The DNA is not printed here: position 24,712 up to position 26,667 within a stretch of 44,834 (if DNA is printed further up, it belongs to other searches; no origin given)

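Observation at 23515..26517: GAF-SpoIIE phosphatase paired with a P-loop NTPase that has a transmembrane hairpin inside its NTPase core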

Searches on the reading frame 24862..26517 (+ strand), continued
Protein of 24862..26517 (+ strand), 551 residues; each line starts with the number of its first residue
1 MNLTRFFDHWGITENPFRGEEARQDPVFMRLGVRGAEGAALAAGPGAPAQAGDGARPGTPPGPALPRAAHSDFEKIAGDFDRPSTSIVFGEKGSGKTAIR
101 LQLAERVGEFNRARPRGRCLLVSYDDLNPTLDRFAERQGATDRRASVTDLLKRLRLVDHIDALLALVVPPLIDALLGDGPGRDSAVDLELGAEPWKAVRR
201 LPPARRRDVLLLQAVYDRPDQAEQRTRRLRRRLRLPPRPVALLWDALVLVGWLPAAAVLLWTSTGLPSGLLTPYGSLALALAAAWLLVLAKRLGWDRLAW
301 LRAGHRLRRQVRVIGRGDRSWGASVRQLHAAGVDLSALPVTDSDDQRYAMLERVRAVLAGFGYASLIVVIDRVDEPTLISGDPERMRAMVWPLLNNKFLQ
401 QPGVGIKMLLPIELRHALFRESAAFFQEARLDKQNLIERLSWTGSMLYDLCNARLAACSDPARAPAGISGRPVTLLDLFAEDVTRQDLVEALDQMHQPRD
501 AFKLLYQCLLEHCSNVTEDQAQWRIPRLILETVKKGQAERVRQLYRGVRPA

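Call 25: search_protein_families(library=pfam, proteins=[L016:3571-5910:+, L022:2115-4478:+, L022:4589-5758:+, L024:3486-5975:+, L013:7870-8892:+, L013:4517-5866:+, L015:3065-4759:-, L021:485-3334:-, L024:8170-9864:+, L006:2088-4358:+], max_evalue=0.001)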
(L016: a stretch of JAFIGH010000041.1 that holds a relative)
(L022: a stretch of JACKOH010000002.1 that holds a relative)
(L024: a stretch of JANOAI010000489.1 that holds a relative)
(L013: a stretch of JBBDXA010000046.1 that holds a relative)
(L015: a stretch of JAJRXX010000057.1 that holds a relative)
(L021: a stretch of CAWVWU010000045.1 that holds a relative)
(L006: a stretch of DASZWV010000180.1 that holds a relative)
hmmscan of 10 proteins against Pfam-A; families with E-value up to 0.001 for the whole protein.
L016:3571-5910:+ (779 aa): 2 families
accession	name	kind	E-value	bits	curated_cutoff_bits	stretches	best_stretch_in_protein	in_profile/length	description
PF00350.29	Dynamin_N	-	1.1e-12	48.7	27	1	72-250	1-165/168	Dynamin family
PF01926.29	MMR_HSR1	-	1.9e-07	31.6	21.9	1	73-239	3-100/113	50S ribosome-binding GTPase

L022:2115-4478:+ (787 aa): 2 families
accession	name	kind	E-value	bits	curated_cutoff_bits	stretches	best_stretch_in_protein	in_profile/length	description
PF02687.27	FtsX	-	6.4e-33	113.8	25.5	2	661-775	2-116/120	FtsX-like permease C-terminal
PF12704.14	MacB_PCD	-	2.1e-12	48.2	27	2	23-234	5-206/207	MacB-like periplasmic core domain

L022:4589-5758:+ (389 aa): 3 families
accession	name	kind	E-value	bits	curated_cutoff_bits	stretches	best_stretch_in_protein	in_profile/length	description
PF13437.12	HlyD_3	-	2.3e-14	54.5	22.2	1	200-276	2-80/106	HlyD family secretion protein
PF16576.10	HlyD_D23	-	2.4e-09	37.2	30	1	162-275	78-187/214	Barrel-sandwich domain of CusB or HlyD membrane-fusion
PF00364.28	Biotin_lipoyl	-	5.7e-05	23.3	22.1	0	198-228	43-73/73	Biotin-requiring enzyme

L024:3486-5975:+ (829 aa): 5 families
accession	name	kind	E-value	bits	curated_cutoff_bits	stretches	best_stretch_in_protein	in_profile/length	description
PF13614.12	AAA_31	-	2.5e-12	47.6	27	1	573-714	2-149/177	AAA domain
PF10609.15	ParA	-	2.1e-09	37.6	27.1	1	573-741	4-172/246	NUBPL iron-transfer P-loop NTPase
PF01656.29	CbiA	-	1.2e-07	32.1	25.4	1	579-747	5-86/125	CobQ/CobB/MinD/ParA nucleotide binding domain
PF09140.17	MipZ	-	3.6e-06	26.9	20.7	1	578-691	6-109/262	ATPase MipZ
PF02706.20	Wzz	-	2.4e-05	25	25.5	1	26-105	7-85/91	Chain length determinant protein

L013:7870-8892:+ (340 aa): 1 family
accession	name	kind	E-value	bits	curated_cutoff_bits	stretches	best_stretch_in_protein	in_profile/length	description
PF09694.16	Gcw_chp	-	5.9e-06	26.9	24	1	71-179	5-98/230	Bacterial protein of unknown function (Gcw_chp)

L013:4517-5866:+ (449 aa): 3 families
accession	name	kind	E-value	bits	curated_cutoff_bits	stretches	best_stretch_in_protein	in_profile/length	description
PF13472.12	Lipase_GDSL_2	-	6.2e-16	59.8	32.9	1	150-423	1-177/178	GDSL-like Lipase/Acylhydrolase family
PF00657.28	Lipase_GDSL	-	1.6e-05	25.6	23.6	0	305-429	95-208/208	GDSL-like Lipase/Acylhydrolase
PF16822.11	ALGX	-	0.00017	21.8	26.5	1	378-436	71-133/268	SGNH hydrolase-like domain, acetyltransferase AlgX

L015:3065-4759:- (564 aa): 2 families
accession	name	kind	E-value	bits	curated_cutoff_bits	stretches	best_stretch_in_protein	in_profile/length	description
PF00425.24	Chorismate_bind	-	3.2e-87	292.8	27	1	272-546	5-257/257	chorismate binding enzyme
PF04715.19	Anth_synt_I_N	-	6.8e-27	94.9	23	1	52-200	1-139/140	Anthranilate synthase component I, N terminal region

L021:485-3334:- (949 aa): 6 families
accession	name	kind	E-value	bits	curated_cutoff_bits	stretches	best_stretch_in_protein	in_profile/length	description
PF00072.30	Response_reg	-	6e-31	107.3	30.2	1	672-787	1-110/111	Response regulator receiver domain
PF02518.31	HATPase_c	-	1.3e-28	100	26.4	1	397-511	2-110/111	Histidine kinase-, DNA gyrase B-, and HSP90-like ATPase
PF00512.31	HisKA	-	1.3e-18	67.2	26.9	1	285-349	1-66/66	His Kinase A (phospho-acceptor) domain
PF01627.28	Hpt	-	7.3e-15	55.4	24.6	1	855-930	1-75/84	Hpt domain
PF08447.18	PAS_3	-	1.1e-14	54.8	25.6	2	174-256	4-86/89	PAS fold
PF13426.13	PAS_9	-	2.3e-06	28.3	27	0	174-264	16-103/103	PAS domain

L024:8170-9864:+ (564 aa): 0 families

L006:2088-4358:+ (756 aa): 4 families
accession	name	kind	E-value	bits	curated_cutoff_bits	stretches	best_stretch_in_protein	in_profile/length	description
PF02878.22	PGM_PMM_I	-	9.5e-30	103.5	22.5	1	272-400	2-123/138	Phosphoglucomutase/phosphomannomutase, alpha/beta/alpha domain I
PF02880.22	PGM_PMM_III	-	3.7e-21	75.8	20.7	1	548-658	3-113/115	Phosphoglucomutase/phosphomannomutase, alpha/beta/alpha domain III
PF02879.22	PGM_PMM_II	-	1.6e-17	64.4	29.3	1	431-542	1-103/103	Phosphoglucomutase/phosphomannomutase, alpha/beta/alpha domain II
PF00408.26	PGM_PMM_IV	-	1.7e-07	31.6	23.1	1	665-740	1-59/68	Phosphoglucomutase/phosphomannomutase, C-terminal domain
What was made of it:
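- Tried and rejected: Opitutales have a dynamin-like GTPase, Pseudohongiella MacB/HlyD, and one Pirellulaceae MAG a Wzc-like kinase (call 25).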

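Call 31: find_homologous_proteins(query=A1, max_evalue=0.001)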
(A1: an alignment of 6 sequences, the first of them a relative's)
Query A1 (6 sequences) (497 aa, profile of the alignment): 2111 proteins with E <= 0.001 among 8000 candidates; the best 120 are listed.
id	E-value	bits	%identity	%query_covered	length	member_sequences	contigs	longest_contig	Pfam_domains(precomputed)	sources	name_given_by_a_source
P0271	1.6e-219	748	100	100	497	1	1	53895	-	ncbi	-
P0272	1.6e-205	702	88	100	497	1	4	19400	-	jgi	jgi:hypothetical protein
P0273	8.0e-197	673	80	100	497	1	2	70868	-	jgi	jgi:hypothetical protein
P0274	1.6e-195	669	79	100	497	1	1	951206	-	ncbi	-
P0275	1.6e-192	659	36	97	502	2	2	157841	-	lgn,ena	-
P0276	1.7e-189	649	34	100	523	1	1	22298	PF13401.13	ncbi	-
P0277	6.6e-189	647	40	85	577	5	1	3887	-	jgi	-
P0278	3.3e-186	638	35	97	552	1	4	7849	-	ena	-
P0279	9.7e-184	630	34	97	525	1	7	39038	-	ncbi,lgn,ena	-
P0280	2.7e-183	628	34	97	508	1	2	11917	-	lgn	-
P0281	1.2e-181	623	35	97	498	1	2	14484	-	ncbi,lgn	-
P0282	6.9e-178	611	36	97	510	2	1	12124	-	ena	-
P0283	9.3e-177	607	34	99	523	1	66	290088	-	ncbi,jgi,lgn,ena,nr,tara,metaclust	ncbi:MAG TPA: hypothetical protein DCM28_13610 [Phycisphaerales bacterium]|nr:hypothetical protein [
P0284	1.9e-176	606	37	97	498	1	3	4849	-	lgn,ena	-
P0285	4.7e-176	605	35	97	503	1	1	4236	-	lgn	-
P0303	1.1e-167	577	47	98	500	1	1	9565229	-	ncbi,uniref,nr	ncbi:hypothetical protein [Lignipirellula cremea]|uniref:KAP family P-loop domain protein n=1 Tax=Li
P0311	5.7e-167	575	54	100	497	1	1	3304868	-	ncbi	-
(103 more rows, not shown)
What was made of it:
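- One UniRef entry names the Lignipirellula orthologue 'KAP family P-loop domain protein' (call 31).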

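Call 34: search_protein_families(library=pfam, alignment_id=A2, max_evalue=1)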
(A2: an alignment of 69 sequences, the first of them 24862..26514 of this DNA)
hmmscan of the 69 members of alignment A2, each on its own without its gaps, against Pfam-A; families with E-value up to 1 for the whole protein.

A. member 1, window:24862-26514:+ (551 aa): 4 families
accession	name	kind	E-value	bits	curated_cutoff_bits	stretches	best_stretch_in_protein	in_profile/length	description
PF13191.12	AAA_16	-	0.00048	21.1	32.6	1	83-246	24-140/167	AAA ATPase domain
PF13481.12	AAA_25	-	0.005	16.9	27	1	77-169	27-132/195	AAA domain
PF06414.18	Zeta_toxin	-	0.075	12.9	22.3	1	79-146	12-73/199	Zeta toxin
PF13401.12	AAA_22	-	0.14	12.9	27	1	86-116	8-33/130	AAA domain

B. families by the number of members that match (of 69 scanned): 59 families (the first 25 are shown)
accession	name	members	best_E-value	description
PF13401.12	AAA_22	66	1.2e-05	AAA domain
PF13191.12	AAA_16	66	2e-05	AAA ATPase domain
PF24883.2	NPHP3_N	34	0.0026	Nephrocystin 3, N-terminal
PF01637.24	ATPase_2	25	0.00017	ATPase domain predominantly from Archaea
PF05729.18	NACHT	25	0.00022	NACHT domain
PF13481.12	AAA_25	24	0.00097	AAA domain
PF10923.14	BrxC_BrxD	11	0.011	BREX system ATP-binding protein BrxC/D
PF06414.18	Zeta_toxin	11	0.058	Zeta toxin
PF25199.1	nSTAND_NTPase5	10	0.037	Novel STAND NTPase 5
PF20720.3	nSTAND3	9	0.034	Novel STAND NTPase 3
PF13173.12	AAA_14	8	0.0028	AAA domain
PF04851.21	ResIII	8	0.025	Type III restriction enzyme, res subunit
PF24389.1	ORC-CDC6-like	7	0.0075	ORC-CDC6-like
PF00004.35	AAA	6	0.025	ATPase family associated with various cellular activities (AAA)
PF00487.30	FA_desaturase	5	0.0018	Fatty acid desaturase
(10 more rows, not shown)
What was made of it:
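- Closest known: ExeA/GspA-type AAA_22 ATPases and AAA_16/NACHT STAND NTPases. Same: An N-terminal F..G...PF-type motif before Walker A. Weak AAA_22 and AAA_16 matches in 66 of 69 members, and NACHT, NPHP3_N or ATPase_2 matches in 25-34 (call 34).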

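Call 45: predict_structure(alignment_id=A2)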
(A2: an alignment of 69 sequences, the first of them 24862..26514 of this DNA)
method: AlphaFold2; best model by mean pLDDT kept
length: 551 residues; sequences in the alignment: 69
mean_pLDDT: 89.8   pTM: 0.88
mean pLDDT of the five models: 89.8, 89.6, 88.7, 88.5, 86.6
residues with pLDDT >= 90: 411; 70-90: 96; 50-70: 25; < 50: 19
segments of 3 or more residues with pLDDT < 50: 42-57
pLDDT, mean of each block of 10 residues (from residue 1): 95 88 76 60 42 46 69 95 97 91 93 97 93 92 93 97 97 93 86 95 96 96 95 91 92 89 76 86 94 93 96 96 88 79 96 98 98 94 97 97 98 95 92 92 94 92 87 95 98 94 96 94 97 96 82 60
secondary structure, 60 per line:
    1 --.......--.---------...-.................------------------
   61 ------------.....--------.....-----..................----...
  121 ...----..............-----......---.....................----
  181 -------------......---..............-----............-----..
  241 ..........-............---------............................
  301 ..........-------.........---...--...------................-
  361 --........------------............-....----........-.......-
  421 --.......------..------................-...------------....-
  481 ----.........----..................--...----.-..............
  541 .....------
elements in order: H3-9 H26-42 H73-77 E86-90 H96-113 E118-123 H128-141 H147-152 H156-176 H194-199 H203-216 H222-233 H239-250 H252-263 H273-310 H318-326 H344-359 E363-370 H383-394 H396-399 E404-411 H413-419 H423-429 H444-458 H485-493 H498-515 H527-545
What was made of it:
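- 24862..26517 (+): 551-aa P-loop NTPase of an uncharacterised family with a hydrophobic hairpin between Walker A and Walker B. AF2 pLDDT 89.8, pTM 0.88 (call 45).
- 24949..25062 (+): Ala/Gly/Pro-rich low-complexity insert (aa 30-67), absent from most homologues. pLDDT below 50 at aa 42-57 (call 45).
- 25579..25653 (+): Hydrophobic helix 1 (aa 240-264), preceded by an Arg-rich flank. Model helices at aa 239-263 (call 45).
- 25669..25740 (+): Hydrophobic helix 2 (aa 270-293), continuing into an Arg-rich cytoplasmic helix up to aa 310. Model helix at aa 273-310 (call 45).
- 25957..25986 (+): Walker B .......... (aa 366-375). Model strand at aa 363-370 (call 45).
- On P-loop NTPase (functional): They sit on the expected strand-loop elements of the model (call 45).
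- Confident model with helices at aa 239-263 and 273-310 between strand 118-123 and Walker B strand 363-370: call 45.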

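Call 48: fold_search(model_id=the predicted structure, library=pdb)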
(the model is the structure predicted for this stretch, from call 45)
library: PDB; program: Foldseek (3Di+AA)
matches with E <= 10: 171; with E <= 0.001: 0
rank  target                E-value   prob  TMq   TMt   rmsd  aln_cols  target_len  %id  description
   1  5e7p_B                1.1e-01  0.35  0.18  0.15  29.8       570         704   13  Crystal Structure of MSMEG_0858 (Uniprot A0QQS4), a AAA ATPase. (released 2016-08-24)
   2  7jk5_A                2.9e-01  0.57  0.16  0.22  22.0       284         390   12  Structure of Drosophila ORC bound to DNA (released 2020-09-09)
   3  8u8i_A                2.9e-01  0.18  0.17  0.17  30.4       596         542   12  Cdc48-Shp1 unfolding native substrate, Class 4 (released 2024-11-06)
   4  2is6_A                3.6e-01  0.35  0.17  0.15  20.5       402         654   10  Crystal structure of UvrD-DNA-ADPMgF3 ternary complex (released 2007-01-09)
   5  1iy1                  3.9e-01  0.84  0.17  0.33   7.3       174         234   16  Crystal structure of the FtsH ATPase domain with ADP from Thermus thermophilus (released 2002-11-06)
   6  3cf0_A                3.9e-01  0.69  0.17  0.28   9.4       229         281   11  Structure of D2 subdomain of P97/VCP in complex with ADP (released 2008-04-22)
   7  1ixz                  4.4e-01  0.69  0.16  0.33   8.7       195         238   14  Crystal structure of the FtsH ATPase domain from Thermus thermophilus (released 2002-11-06)
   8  6nyy_F                4.6e-01  0.72  0.18  0.21   7.6       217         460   12  human m-AAA protease AFG3L2, substrate-bound (released 2019-05-22)
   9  1w5t_C                4.8e-01  0.41  0.16  0.21  11.9       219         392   10  Structure of the Aeropyrum Pernix ORC2 protein (ADPNP-ADP complexes) (released 2004-10-05)
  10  9cru_F                5.3e-01  0.72  0.20  0.22   6.8       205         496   12  Y20S (Sec18-Sec17-Sec9-Sso1-Snc1) EDTA - Class 1 (released 2025-08-27)
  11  6vfs_F                5.3e-01  0.35  0.16  0.24  11.0       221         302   12  ClpXP from Neisseria meningitidis - Conformation A (released 2020-01-22)
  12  4au5_A                5.3e-01  0.06  0.08  0.10  31.2       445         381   14  Structure of the NhaA dimer, crystallised at low pH (released 2013-07-10)
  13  9gmz_A                5.5e-01  0.60  0.28  0.40  12.2       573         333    9  CryoEM structure of PmcTnsC-dsDNA-AMPPNP in complex with PmcTnsAB hook (released 2025-04-02)
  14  7jpq_D                5.5e-01  0.21  0.14  0.18  11.9       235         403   13  ORC-O2-5: Human Origin Recognition Complex (ORC) with subunits 2,3,4,5 (released 2020-09-02)
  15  9ln4_E                5.8e-01  0.69  0.18  0.30   7.8       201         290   14  Pentamer Msp1 from S.cerevisiae (with a catalytic dead mutation) in complex with an unknown peptide substrate state2 (released 2026-01-28)
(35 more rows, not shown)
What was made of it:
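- Closest known: ExeA/GspA-type AAA_22 ATPases and AAA_16/NACHT STAND NTPases. Same: Foldseek's best weak matches are AAA+ proteins (ORC, FtsH, p97, Msp1, TnsC, RdrA) (call 48).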

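Call 53: fold_search(model_id=the predicted structure, library=viral)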
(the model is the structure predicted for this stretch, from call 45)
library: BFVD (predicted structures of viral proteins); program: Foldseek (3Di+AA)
matches with E <= 10: 60; with E <= 0.001: 0
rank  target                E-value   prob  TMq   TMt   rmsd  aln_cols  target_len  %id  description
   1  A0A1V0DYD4            2.5e-01  0.25  0.15  0.15  17.9       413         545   12  ATP-dependent DNA helicase [Dinoroseobacter phage vB_DshS-R5C]
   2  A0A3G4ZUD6            4.4e-01  0.87  0.20  0.13   6.5       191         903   10  Stage V sporulation protein K [Dasosvirus sp.]
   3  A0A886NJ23            6.5e-01  0.12  0.11  0.14  25.1       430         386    8  (no name in the UniProt tables at hand)
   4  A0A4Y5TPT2            6.8e-01  0.66  0.13  0.31   7.4       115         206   15  (no name in the UniProt tables at hand)
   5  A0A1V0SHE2            8.8e-01  0.57  0.19  0.19   7.8       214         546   10  AAA family ATPase [Hokovirus HKV1]
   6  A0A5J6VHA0            1.0e+00  0.44  0.18  0.23  12.4       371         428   10  KAP family P-loop domain protein [Megaviridae environmental sample]
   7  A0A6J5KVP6            1.2e+00  0.15  0.17  0.13  19.3       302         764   11  ATP-dependent Clp protease ATP-binding subunit [uncultured Caudovirales phage]
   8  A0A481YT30            1.3e+00  0.12  0.17  0.17  22.4       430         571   11  ATPase family protein [Marseillevirus LCMAC102]
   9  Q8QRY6                1.3e+00  0.02  0.08  0.08  41.2       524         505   11  Regulatory protein IE1 [Panine betaherpesvirus 2]
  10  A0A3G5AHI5            1.9e+00  0.16  0.20  0.21  10.6       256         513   13  Uncharacterized protein [Sylvanvirus sp.]
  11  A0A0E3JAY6            1.9e+00  0.08  0.11  0.10  18.9       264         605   10  Viral capsid associated protein 80 [Helicoverpa armigera nucleopolyhedrovirus]
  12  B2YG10                1.9e+00  0.08  0.17  0.18  21.4       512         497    8  Putative vacuolar sorting ATPase [Musca hytrovirus(isolate Musca domestica/United States/Boucias/-)]
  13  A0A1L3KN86            1.9e+00  0.03  0.09  0.09  23.5       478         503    9  Uncharacterized protein [Wenling crustacean virus 14]
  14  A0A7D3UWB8            2.0e+00  0.04  0.07  0.11  27.1       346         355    7  Uncharacterized protein [Fadolivirus FV1/VV64]
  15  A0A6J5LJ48            2.1e+00  0.04  0.09  0.08  17.3       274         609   11  Uncharacterized protein [uncultured Caudovirales phage]
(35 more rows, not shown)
